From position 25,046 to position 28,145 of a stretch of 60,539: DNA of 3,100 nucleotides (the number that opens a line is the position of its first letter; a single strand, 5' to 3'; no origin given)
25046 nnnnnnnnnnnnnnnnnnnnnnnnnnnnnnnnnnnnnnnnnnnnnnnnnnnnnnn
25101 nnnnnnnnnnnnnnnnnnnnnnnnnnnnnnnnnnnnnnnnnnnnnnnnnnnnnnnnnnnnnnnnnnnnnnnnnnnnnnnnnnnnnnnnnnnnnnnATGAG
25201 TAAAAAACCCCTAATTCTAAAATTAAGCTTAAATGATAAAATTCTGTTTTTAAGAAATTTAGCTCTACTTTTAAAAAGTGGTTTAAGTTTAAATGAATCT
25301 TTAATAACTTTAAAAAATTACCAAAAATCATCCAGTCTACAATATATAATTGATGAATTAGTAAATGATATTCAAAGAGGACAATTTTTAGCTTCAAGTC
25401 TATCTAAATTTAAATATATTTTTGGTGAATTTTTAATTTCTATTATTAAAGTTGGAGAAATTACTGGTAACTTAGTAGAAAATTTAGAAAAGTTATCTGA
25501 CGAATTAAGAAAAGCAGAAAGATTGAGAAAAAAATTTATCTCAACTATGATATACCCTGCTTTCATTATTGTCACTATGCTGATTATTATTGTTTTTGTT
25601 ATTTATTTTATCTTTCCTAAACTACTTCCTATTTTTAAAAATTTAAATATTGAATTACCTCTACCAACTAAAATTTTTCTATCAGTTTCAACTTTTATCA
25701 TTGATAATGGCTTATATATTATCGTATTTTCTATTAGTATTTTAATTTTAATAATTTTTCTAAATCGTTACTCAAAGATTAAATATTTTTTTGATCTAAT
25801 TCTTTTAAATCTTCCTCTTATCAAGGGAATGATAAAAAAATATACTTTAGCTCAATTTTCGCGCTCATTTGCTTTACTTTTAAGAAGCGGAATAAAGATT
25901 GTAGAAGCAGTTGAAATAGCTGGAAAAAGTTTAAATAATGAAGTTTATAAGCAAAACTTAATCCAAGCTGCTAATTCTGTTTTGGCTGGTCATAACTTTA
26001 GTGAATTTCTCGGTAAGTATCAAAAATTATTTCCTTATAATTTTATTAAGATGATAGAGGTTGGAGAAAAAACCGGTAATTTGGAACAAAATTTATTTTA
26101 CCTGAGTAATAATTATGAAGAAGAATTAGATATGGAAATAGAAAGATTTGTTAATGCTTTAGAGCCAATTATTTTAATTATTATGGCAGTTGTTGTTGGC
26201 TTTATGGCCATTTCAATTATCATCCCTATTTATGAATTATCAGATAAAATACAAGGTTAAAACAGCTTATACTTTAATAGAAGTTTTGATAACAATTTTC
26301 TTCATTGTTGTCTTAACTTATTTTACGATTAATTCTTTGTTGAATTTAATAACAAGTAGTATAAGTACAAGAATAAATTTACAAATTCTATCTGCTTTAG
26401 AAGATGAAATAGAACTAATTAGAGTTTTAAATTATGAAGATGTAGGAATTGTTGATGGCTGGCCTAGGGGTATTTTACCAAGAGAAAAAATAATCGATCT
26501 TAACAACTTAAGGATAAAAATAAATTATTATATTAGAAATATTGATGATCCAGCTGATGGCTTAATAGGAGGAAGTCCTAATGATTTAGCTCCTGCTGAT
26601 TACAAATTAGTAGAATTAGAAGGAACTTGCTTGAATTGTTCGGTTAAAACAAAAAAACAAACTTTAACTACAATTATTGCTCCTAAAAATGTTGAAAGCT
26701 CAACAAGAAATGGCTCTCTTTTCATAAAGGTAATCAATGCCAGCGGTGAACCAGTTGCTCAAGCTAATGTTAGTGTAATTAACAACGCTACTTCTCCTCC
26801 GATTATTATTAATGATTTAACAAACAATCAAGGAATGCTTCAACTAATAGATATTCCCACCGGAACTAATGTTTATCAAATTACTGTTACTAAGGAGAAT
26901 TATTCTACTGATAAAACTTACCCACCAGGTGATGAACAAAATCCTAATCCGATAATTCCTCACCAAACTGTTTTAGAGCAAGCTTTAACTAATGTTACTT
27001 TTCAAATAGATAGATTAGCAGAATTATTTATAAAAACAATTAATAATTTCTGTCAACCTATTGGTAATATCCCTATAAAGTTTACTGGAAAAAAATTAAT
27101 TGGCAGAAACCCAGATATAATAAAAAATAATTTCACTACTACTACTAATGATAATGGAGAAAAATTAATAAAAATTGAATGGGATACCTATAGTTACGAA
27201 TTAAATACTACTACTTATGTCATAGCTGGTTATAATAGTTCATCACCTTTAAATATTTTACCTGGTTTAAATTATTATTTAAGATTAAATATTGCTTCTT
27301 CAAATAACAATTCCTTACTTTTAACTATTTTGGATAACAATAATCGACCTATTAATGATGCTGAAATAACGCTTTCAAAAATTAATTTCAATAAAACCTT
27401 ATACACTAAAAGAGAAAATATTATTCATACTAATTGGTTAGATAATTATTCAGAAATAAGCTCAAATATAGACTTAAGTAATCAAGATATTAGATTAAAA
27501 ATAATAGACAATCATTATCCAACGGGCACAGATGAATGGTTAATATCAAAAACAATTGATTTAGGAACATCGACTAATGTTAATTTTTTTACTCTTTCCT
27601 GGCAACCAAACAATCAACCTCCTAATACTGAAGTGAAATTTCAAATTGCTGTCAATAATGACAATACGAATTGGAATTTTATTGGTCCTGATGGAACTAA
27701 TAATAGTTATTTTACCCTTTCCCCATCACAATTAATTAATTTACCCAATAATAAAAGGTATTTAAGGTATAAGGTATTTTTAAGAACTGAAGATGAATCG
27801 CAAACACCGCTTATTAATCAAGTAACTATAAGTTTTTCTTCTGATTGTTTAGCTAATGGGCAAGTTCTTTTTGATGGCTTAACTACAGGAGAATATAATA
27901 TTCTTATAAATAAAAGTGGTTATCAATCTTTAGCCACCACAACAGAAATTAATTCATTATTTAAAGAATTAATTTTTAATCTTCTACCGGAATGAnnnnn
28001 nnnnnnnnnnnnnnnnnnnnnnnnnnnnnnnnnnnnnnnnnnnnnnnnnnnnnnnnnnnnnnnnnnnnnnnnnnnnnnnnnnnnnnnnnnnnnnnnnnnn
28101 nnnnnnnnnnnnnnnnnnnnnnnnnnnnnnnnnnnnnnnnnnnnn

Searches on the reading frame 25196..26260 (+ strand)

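Call 71: search_protein_families(library=pfam, proteins=[window:25196-26260:+], max_evalue=0.00001)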
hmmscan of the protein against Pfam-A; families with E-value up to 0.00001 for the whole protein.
window:25196-26260:+ (354 aa): 1 family
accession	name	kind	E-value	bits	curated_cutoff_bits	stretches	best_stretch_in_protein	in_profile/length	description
PF00482.28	T2SSF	-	8.4e-51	171.6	25.2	2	18-141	1-125/125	Type II secretion system (T2SS), protein F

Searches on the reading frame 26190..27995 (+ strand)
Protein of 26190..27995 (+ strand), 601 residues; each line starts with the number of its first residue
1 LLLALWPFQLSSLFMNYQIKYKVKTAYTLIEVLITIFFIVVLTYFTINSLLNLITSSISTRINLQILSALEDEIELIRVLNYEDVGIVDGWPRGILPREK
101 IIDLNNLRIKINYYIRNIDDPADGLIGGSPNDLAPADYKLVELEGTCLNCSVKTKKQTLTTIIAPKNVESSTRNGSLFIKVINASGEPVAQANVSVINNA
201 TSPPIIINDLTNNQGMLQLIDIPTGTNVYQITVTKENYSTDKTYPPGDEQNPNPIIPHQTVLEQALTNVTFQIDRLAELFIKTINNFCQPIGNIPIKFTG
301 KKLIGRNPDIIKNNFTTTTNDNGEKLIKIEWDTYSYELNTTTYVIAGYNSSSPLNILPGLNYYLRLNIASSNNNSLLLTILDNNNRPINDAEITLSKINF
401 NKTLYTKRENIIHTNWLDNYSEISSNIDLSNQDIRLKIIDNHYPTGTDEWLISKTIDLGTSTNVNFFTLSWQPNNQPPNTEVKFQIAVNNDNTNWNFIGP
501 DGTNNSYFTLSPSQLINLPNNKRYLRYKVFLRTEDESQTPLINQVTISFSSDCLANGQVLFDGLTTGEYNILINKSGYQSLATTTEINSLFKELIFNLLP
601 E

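Call 71: search_protein_families(library=pfam, proteins=[window:26190-27995:+], max_evalue=0.00001)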
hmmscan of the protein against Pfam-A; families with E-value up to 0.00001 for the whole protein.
window:26190-27995:+ (601 aa): 1 family
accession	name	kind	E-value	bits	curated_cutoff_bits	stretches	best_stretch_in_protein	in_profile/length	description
PF13620.12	CarboxypepD_reg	-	1e-10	42.2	32.3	0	180-242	5-63/82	Carboxypeptidase regulatory-like domain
